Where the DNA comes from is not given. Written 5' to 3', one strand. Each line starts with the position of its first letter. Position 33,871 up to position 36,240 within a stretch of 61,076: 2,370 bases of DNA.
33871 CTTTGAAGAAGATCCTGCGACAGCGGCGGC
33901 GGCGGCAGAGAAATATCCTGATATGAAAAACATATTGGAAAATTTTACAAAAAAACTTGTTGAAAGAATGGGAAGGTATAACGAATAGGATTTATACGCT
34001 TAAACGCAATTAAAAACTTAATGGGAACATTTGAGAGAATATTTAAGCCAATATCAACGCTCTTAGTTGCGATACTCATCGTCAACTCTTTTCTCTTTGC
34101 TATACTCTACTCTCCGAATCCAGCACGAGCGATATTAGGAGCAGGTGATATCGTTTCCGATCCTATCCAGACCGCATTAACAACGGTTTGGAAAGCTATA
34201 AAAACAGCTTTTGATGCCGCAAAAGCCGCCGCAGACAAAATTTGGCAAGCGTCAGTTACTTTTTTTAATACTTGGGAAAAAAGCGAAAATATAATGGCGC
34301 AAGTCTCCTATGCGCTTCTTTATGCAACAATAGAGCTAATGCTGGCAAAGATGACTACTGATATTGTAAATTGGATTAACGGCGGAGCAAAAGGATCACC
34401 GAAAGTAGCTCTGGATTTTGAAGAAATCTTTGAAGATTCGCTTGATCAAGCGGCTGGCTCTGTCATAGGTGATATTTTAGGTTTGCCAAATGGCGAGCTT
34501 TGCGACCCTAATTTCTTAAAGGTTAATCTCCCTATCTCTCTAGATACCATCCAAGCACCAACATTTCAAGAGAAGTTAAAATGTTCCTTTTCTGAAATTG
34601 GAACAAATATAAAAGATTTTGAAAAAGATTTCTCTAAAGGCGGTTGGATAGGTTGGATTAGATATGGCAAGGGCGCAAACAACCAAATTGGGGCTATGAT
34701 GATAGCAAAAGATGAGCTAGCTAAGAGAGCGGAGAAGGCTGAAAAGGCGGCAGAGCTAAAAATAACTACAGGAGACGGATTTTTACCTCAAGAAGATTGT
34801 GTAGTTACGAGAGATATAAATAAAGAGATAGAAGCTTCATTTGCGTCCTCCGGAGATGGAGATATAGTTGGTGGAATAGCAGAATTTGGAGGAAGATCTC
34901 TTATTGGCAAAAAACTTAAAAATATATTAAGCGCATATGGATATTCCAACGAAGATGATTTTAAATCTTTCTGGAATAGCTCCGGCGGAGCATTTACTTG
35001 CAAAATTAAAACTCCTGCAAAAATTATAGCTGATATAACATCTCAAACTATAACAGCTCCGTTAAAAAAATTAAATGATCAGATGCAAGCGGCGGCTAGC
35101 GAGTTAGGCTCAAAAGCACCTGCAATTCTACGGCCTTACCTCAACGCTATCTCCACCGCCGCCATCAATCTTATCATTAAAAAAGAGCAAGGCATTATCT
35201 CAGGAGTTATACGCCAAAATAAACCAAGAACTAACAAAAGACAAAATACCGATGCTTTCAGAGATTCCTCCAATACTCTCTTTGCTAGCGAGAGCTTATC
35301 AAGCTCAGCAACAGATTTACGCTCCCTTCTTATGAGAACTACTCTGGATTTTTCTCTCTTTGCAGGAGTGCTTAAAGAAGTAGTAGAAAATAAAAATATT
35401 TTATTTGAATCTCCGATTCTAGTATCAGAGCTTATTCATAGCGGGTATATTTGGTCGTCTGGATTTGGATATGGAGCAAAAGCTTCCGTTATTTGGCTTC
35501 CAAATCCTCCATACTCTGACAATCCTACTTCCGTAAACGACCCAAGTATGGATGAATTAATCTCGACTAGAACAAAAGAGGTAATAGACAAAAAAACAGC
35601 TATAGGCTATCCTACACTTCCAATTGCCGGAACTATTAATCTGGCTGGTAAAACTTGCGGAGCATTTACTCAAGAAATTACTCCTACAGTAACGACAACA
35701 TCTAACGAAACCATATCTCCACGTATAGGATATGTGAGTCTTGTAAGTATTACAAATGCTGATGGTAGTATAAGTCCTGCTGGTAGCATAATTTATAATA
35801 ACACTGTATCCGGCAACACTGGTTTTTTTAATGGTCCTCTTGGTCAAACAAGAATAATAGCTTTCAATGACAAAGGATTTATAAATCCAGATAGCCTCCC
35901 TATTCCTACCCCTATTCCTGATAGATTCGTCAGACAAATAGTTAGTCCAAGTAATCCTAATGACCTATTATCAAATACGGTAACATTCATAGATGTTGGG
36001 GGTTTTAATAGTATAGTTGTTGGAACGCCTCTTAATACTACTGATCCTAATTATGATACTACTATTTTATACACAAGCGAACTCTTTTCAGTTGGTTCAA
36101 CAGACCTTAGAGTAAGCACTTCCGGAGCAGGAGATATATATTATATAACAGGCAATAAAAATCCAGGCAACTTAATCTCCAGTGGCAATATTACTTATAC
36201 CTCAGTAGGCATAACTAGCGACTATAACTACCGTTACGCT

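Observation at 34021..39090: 1689-aa doubly anchored giant protein at the head of the T4SS-like operon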

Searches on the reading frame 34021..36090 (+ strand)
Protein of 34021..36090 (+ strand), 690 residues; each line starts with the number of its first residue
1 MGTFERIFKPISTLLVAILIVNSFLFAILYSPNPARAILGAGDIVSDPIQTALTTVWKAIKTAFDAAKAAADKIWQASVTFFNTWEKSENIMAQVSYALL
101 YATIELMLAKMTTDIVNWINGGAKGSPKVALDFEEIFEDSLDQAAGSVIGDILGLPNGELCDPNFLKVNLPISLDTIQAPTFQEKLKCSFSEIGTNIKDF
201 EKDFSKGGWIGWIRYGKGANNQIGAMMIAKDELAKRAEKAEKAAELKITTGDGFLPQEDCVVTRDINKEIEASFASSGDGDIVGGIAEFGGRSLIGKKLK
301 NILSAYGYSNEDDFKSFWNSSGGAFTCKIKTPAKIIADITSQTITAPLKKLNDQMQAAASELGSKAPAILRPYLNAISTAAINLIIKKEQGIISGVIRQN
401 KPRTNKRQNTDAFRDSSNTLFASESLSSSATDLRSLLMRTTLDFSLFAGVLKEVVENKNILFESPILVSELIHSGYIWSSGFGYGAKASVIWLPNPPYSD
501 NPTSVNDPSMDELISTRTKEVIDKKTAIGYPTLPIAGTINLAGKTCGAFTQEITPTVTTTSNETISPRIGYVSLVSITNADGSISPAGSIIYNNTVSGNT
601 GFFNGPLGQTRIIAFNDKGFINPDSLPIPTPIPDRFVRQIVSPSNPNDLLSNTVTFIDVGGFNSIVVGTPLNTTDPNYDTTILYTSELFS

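Call 48: search_protein_representatives(alignment_id=A3)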
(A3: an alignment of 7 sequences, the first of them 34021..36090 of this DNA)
Query: 7 sequences, 681 profile positions. Proteins with E-value up to 0.001 (for the whole library): 3597; up to 1e-10: 1881; up to 1e-30: 49. The best 150 are listed.
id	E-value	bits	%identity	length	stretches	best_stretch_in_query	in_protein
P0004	0.0e+00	1121.6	-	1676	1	1-681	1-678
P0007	0.0e+00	1100.9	-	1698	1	1-680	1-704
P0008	0.0e+00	1053.9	-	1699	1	1-680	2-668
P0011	8.0e-232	787.9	-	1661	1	25-681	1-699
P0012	2.0e-179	614.8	-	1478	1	8-556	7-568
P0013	2.2e-168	578.3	-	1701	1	4-565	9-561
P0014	5.4e-114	398.5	-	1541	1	6-472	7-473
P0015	1.5e-106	374.0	-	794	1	306-680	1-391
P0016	1.1e-104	367.8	-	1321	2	384-680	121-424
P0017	2.7e-103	363.1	-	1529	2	9-452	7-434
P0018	2.6e-100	353.3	-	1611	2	8-462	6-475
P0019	6.9e-100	351.9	-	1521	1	8-469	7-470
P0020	1.6e-92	327.5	-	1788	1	4-491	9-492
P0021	6.4e-90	319.0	-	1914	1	8-463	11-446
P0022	8.8e-90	318.5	-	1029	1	9-477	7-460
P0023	5.8e-88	312.5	-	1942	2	5-488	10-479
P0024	7.9e-86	305.4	-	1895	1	8-468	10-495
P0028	4.0e-53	197.4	-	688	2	22-291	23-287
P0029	1.0e-45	172.9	-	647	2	4-293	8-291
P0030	4.4e-44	167.5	-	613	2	9-272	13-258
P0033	2.1e-39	152.0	-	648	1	8-392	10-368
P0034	1.6e-38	149.1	-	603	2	2-260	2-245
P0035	6.3e-37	143.8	-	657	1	9-268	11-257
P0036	4.1e-36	141.1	-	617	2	8-267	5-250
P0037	1.4e-35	139.4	-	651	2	11-264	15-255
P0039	2.4e-34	135.3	-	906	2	4-264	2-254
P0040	1.6e-33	132.6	-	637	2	3-269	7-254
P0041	2.1e-33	132.2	-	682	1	8-264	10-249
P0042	2.7e-33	131.8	-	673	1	9-265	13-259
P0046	1.1e-32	129.8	-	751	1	20-268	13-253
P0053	1.9e-31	125.8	-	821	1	4-264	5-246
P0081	2.0e-25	105.8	-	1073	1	9-264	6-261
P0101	4.0e-24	101.5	-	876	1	10-396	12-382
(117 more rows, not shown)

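Call 49: search_protein_families(library=pfam, proteins=[P0028, P0029, P0033, P0039, P0046, P0053, P0081, P0101, P0012, P0021], max_evalue=0.01)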
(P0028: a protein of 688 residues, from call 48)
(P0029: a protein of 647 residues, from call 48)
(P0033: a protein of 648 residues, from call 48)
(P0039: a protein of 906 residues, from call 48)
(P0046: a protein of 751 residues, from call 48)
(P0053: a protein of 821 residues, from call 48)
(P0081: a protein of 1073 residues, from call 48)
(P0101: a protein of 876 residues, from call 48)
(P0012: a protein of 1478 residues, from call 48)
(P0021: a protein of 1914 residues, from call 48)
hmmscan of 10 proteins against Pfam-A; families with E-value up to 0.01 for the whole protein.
P0028 (688 aa): 0 families

P0029 (647 aa): 0 families

P0033 (648 aa): 0 families

P0039 (906 aa): 1 family
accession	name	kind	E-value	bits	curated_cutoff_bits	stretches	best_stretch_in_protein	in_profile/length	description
PF13860.13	FlgD_ig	-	0.0023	18.3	27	0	561-604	19-61/79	FlgD Ig-like domain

P0046 (751 aa): 1 family
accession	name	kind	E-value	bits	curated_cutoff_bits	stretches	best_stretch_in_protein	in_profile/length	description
PF13202.12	EF-hand_5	-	0.0019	18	25.9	0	663-680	6-23/25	EF hand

P0053 (821 aa): 0 families

P0081 (1073 aa): 0 families

P0101 (876 aa): 0 families

P0012 (1478 aa): 0 families

P0021 (1914 aa): 10 families
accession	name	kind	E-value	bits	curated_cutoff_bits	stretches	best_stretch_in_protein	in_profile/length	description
PF24681.1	Kelch_KLHDC2_KLHL20_DRC7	-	7.7e-19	68.3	50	1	770-945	8-185/221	KLHDC2/KLHL20/DRC7 Kelch-repeats domain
PF01344.31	Kelch_1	-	5.3e-14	51.8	20.1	2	862-893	5-35/46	Kelch motif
PF24981.1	Beta-prop_ATRN-LZTR1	-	1.7e-13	50.9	50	2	806-933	37-169/289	Attractin/LZTR1 beta-propeller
PF07646.21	Kelch_2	-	1.9e-12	46.9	21.3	0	769-802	10-45/48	Kelch motif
PF13415.12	Kelch_3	-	8.5e-11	42.2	22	1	770-817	1-48/48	Galactose oxidase, central domain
PF13964.12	Kelch_6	-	1.3e-09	38.2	25.3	0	861-893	4-36/50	Kelch motif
PF13418.12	Kelch_4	-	3e-07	30.7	21.6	0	762-806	5-48/49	Galactose oxidase, central domain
PF24996.1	NANM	-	1.8e-06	27.5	45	1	763-831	56-127/350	N-acetylneuraminate epimerase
PF25210.1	Kelch_FKB95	-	4e-05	23.8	70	0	807-896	29-119/268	FKB95, Kelch-repeats domain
PF06419.17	COG6_N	-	0.0045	17.6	27.4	0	1722-1790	27-98/114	Conserved oligomeric complex COG6, N-terminal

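Call 51: list_cluster_members(proteins=[P0028, P0029, P0033, P0035, P0041, P0053, P0081, P0012, P0013, P0021])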
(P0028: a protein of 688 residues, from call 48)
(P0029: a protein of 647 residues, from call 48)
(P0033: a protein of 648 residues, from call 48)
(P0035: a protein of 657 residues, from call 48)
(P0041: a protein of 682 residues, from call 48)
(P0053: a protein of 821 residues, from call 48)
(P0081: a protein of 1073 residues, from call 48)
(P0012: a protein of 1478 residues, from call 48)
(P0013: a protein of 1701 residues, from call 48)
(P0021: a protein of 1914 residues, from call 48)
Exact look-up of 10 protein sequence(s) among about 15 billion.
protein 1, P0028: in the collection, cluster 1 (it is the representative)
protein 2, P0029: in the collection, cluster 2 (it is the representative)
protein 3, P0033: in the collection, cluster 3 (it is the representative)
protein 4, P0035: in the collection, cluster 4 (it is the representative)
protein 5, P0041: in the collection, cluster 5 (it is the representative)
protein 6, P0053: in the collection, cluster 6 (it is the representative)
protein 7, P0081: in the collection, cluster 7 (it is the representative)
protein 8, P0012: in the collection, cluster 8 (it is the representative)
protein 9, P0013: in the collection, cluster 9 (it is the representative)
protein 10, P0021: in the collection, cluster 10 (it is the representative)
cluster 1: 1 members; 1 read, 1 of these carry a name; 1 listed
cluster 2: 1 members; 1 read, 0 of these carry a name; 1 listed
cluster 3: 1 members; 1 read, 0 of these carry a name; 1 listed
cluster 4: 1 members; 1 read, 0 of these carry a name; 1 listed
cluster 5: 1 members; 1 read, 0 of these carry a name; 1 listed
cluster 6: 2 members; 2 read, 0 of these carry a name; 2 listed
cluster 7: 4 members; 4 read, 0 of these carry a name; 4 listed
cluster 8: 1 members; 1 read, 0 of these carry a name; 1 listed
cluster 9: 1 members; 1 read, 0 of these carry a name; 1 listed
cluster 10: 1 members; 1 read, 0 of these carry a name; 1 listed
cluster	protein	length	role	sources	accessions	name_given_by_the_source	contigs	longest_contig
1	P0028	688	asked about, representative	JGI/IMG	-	hypothetical protein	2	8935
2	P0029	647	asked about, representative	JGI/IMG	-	-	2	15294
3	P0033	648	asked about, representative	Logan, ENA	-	-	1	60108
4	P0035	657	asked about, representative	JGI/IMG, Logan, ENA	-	-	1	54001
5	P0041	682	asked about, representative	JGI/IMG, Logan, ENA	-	-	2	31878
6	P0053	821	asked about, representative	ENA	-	-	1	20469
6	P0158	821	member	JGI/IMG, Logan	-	-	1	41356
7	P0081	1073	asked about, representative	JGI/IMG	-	-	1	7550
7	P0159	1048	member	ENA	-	-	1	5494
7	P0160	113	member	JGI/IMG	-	-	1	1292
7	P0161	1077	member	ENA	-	-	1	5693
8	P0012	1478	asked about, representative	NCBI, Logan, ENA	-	-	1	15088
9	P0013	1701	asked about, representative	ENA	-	-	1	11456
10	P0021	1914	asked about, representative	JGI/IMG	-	-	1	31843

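Call 52: find_encoding_contigs(protein=P0033, flank=10000, max_places=1)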
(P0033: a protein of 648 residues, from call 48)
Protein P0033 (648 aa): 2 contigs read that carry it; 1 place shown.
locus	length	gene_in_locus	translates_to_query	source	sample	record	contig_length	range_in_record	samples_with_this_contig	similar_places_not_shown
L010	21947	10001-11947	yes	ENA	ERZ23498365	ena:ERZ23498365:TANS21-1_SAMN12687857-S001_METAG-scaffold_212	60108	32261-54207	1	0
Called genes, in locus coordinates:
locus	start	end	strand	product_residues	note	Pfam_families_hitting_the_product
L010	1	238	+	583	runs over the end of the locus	PF05157:MshEN, PF00437:T2SSE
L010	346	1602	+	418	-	PF28597:T2SSF_N, PF00482:T2SSF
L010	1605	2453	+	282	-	-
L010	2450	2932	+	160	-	-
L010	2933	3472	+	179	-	PF07963:N_methyl (weak)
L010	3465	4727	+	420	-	-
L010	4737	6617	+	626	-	PF00580:UvrD-helicase, PF13086:AAA_11, PF13245:AAA_19, PF13604:AAA_30 (faint), PF01443:Viral_helicase1 (faint), PF13361:UvrD_C, PF13538:UvrD_C_2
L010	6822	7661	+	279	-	PF02475:TRM5-TYW2_MTfase (weak), PF00398:RrnaAD, PF13649:Methyltransf_25 (weak)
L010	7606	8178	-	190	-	-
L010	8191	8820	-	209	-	-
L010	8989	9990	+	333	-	PF18884:TSP3_bac (weak)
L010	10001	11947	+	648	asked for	-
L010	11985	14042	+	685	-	PF19590:TrbL_3 (weak)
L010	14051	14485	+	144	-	-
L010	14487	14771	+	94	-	PF12666:PrgI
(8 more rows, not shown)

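Call 53: find_encoding_contigs(protein=P0021, flank=10000, max_places=1)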
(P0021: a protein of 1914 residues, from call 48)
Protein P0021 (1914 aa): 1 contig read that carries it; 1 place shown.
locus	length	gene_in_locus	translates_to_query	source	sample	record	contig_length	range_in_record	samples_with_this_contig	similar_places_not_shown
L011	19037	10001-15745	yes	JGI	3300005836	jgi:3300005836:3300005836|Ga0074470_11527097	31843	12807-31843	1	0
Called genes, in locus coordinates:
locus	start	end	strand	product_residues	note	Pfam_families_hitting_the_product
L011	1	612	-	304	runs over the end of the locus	PF02899:Phage_int_SAM_1, PF13102:Phage_int_SAM_5 (weak), PF13495:Phage_int_SAM_4, PF00589:Phage_integrase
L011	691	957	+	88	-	PF00312:Ribosomal_S15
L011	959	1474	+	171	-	PF01936:NYN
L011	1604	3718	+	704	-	PF01138:RNase_PH, PF03725:RNase_PH_C, PF01138:RNase_PH, PF00013:KH_1, PF00575:S1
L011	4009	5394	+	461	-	-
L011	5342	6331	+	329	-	PF01909:NTP_transf_2 (faint)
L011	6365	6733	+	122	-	PF01258:zf-dskA_traR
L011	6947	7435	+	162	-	-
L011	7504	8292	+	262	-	PF00398:RrnaAD, PF13847:Methyltransf_31 (weak), PF13649:Methyltransf_25 (weak)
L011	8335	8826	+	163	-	-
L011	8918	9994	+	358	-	PF18884:TSP3_bac (faint)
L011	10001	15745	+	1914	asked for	PF07646:Kelch_2 (faint), PF01344:Kelch_1 (faint), PF13964:Beta-prop_Calicin (faint), PF24996:NANM (faint), PF24681:Kelch_KLHDC2_KLHL20_DRC7, PF13415:Beta-prop_FBX42 (weak), PF24981:Beta-prop_ATRN-LZTR1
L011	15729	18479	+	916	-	PF19590:TrbL_3 (weak)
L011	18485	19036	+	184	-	?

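Call 80: search_protein_families(library=pfam, alignment_id=A7, max_evalue=10)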
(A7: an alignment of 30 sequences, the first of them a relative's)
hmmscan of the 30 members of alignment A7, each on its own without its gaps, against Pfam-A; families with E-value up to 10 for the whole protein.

A. member 1, P0033 (648 aa): 5 families
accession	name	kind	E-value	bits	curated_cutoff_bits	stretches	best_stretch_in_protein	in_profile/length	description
PF16326.10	ABC_tran_CTD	-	0.034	14.8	32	1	474-526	13-64/69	ABC transporter C-terminal domain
PF04899.17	MbeD_MobD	-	0.16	12.5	21.6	1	504-531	11-38/70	MbeD/MobD like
PF22638.1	FlgK_D1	-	0.22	11.5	28.6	0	487-525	70-108/233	Flagellar hook-associated protein FlgK helical domain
PF04108.17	ATG17_like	-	0.57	10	43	1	414-558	121-253/355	Autophagy protein ATG17-like domain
PF04513.17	Baculo_PEP_C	-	2.9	8.4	38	1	407-505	40-115/140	Baculovirus polyhedron envelope protein, PEP, C terminus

B. families by the number of members that match (of 30 scanned): 69 families (the first 25 are shown)
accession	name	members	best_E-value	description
PF13605.11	DUF4141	3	2.5e-05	Domain of unknown function (DUF4141)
PF06810.17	Phage_scaffold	3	0.38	Phage capsid assembly scaffolding protein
PF16326.10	ABC_tran_CTD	2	0.034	ABC transporter C-terminal domain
PF19508.4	DUF6042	1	0.0003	Family of unknown function (DUF6042)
PF11458.13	Mistic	1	0.0061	Membrane-integrating protein Mistic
PF21823.1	MUCL1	1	0.0067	Mucin-like protein 1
PF18735.6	HEPN_RiboL-PSP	1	0.0076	RiboL-PSP-HEPN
PF24733.1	DUF7684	1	0.011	Domain of unknown function (DUF7684)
PF10861.13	DUF2784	1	0.012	Protein of Unknown function (DUF2784)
PF19990.4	DUF6426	1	0.013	Family of unknown function (DUF6426)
PF10498.14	IFT57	1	0.016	Intra-flagellar transport protein 57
PF05470.18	eIF-3c_N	1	0.029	Eukaryotic translation initiation factor 3 subunit 8 N-terminus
PF06929.16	Rotavirus_VP3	1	0.031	Rotavirus VP3 protein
PF07160.18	SKA1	1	0.043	Spindle and kinetochore-associated protein 1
PF04595.18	Pox_I6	1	0.044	Poxvirus I6-like family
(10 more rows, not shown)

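Call 81: search_protein_families(library=pfam, proteins=[P0028, P0029, P0030, P0034, P0035, P0036, P0037, P0040, P0041, P0042], max_evalue=0.5)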
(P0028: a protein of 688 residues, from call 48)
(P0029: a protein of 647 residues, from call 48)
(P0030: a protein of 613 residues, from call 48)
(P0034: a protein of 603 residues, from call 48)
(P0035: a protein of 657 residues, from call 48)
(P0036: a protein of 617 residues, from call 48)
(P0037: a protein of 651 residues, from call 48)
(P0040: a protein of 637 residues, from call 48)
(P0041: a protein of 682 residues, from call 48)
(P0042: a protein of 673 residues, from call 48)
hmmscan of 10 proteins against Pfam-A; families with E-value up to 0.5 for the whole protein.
P0028 (688 aa): 0 families

P0029 (647 aa): 3 families
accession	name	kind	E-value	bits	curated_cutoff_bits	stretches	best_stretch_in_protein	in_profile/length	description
PF04595.18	Pox_I6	-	0.044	13.2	27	1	465-508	155-198/320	Poxvirus I6-like family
PF01418.23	HTH_6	-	0.053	14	28.3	0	531-579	3-51/77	Helix-turn-helix domain, rpiR family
PF23067.1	MG280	-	0.065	13.2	27.4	1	487-620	43-173/259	Uncharacterised protein MG280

P0030 (613 aa): 0 families

P0034 (603 aa): 4 families
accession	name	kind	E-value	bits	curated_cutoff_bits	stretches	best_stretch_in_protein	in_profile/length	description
PF13605.11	DUF4141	-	2.5e-05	24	30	1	23-68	3-47/53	Domain of unknown function (DUF4141)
PF21823.1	MUCL1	-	0.0067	16.9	35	1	54-89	43-76/85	Mucin-like protein 1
PF22106.1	NGO1945_C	-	0.097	13.5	27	1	36-89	37-90/93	NGO1945 C-terminal domain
PF09605.15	Trep_Strep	-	0.17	12.3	28.7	1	13-80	31-97/185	Hypothetical bacterial integral membrane protein (Trep_Strep)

P0035 (657 aa): 2 families
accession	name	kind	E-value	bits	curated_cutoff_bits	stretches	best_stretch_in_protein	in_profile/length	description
PF13605.11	DUF4141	-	0.0031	17.3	30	1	25-55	4-35/53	Domain of unknown function (DUF4141)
PF10498.14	IFT57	-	0.016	14.6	40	1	493-617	232-354/360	Intra-flagellar transport protein 57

P0036 (617 aa): 0 families

P0037 (651 aa): 0 families

P0040 (637 aa): 0 families

P0041 (682 aa): 2 families
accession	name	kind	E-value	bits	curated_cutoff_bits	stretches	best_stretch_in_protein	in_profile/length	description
PF25618.1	PhiKZ_gp91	-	0.085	13.1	27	1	101-143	79-122/168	Bacteriophage PhiKZ vertex-binding protein gp91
PF16528.11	Exo84_C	-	0.089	13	32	1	54-112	13-71/205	Exocyst component 84 C-terminal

P0042 (673 aa): 0 families

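Call 82: search_protein_families(library=ncbifam, alignment_id=A7, max_evalue=10)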
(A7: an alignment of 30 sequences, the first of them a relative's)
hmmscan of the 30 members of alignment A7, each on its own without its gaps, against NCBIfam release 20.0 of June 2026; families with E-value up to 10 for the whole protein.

A. member 1, P0033 (648 aa): 2 families
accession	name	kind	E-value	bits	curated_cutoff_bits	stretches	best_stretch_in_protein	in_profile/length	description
NF047515.1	SpiroCoCo_C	equivalog_domain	7.4e-06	25.3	125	1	428-570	147-268/313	SpiroCoCo family coiled-coil protein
NF045487.1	ASRP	equivalog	6.2e-05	21.8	300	1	371-563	93-271/593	archaea-specific SMC-related protein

B. families by the number of members that match (of 30 scanned): 37 families (the first 25 are shown)
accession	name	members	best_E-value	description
NF045487.1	ASRP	3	6.2e-05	archaea-specific SMC-related protein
NF045780.1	TrlF_fam_ATP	3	0.0084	TrlF family AAA-like ATPase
NF010416.0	PRK13842.1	2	0.18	conjugal transfer protein TrbJ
TIGR04527.1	mycoplas_twoTM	2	0.33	MG_279/MG_280 family protein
NF047515.1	SpiroCoCo_C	1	7.4e-06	SpiroCoCo family coiled-coil protein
TIGR02456.1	treS_nterm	1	0.002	maltose alpha-D-glucosyltransferase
NF040791.1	gly_kin_Thpl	1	0.0026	glycerate 2-kinase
TIGR03321.1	alt_F1F0_F0_B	1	0.011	alternate F1F0 ATPase, F0 subunit B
TIGR02168.1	SMC_prok_B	1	0.017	chromosome segregation protein SMC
NF038153.1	lant_leader_L1a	1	0.017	class I lanthipeptide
NF041108.1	RQC_minor_2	1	0.019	RQC-minor-2 family DNA-binding protein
NF032897.1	APH_3p_V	1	0.025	APH(3')-V family aminoglycoside O-phosphotransferase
NF051465.1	MSP1_beta_N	1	0.027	adhesin MSP1 subunit beta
TIGR04211.1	SH3_and_anchor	1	0.029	TIGR04211 family SH3 domain-containing protein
TIGR02473.1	flagell_FliJ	1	0.045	flagellar export protein FliJ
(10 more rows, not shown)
